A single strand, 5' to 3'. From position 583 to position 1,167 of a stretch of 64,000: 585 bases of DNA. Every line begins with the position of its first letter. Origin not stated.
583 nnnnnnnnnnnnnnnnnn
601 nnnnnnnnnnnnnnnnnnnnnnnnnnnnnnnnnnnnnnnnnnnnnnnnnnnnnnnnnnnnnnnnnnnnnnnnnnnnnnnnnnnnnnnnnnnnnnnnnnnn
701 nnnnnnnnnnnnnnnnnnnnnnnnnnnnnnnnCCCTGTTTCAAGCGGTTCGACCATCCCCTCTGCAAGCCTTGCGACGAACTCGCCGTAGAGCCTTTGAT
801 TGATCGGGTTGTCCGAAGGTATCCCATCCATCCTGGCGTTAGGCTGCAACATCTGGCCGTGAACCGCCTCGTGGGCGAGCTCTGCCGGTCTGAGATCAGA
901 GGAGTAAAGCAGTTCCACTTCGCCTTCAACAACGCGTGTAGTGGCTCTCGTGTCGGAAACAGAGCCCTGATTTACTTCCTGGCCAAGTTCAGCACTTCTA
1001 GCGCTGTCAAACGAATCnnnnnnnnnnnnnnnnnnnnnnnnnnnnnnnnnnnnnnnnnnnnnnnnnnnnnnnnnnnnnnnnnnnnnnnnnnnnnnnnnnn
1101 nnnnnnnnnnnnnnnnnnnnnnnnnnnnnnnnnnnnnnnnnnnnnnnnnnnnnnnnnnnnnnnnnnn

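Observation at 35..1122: Only the dispersed copy keeps HExxH; the three tandem copies are degenerate at the same position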

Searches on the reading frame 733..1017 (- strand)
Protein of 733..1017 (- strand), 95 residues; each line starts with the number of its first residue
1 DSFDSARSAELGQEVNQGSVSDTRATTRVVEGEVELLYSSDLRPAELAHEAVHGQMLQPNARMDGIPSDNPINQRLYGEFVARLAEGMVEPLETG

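Call 47: search_solved_structures(query=A9, max_evalue=10, show_alignments=5)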
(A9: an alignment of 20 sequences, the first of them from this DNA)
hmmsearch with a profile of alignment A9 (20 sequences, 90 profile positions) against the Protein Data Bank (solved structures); distinct sequences matched with E-value up to 10: 1.
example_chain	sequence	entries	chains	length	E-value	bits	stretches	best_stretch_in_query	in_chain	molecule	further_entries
2kiq_A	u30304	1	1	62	0.34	14.3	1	49-83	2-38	Transcription elongation regulator 1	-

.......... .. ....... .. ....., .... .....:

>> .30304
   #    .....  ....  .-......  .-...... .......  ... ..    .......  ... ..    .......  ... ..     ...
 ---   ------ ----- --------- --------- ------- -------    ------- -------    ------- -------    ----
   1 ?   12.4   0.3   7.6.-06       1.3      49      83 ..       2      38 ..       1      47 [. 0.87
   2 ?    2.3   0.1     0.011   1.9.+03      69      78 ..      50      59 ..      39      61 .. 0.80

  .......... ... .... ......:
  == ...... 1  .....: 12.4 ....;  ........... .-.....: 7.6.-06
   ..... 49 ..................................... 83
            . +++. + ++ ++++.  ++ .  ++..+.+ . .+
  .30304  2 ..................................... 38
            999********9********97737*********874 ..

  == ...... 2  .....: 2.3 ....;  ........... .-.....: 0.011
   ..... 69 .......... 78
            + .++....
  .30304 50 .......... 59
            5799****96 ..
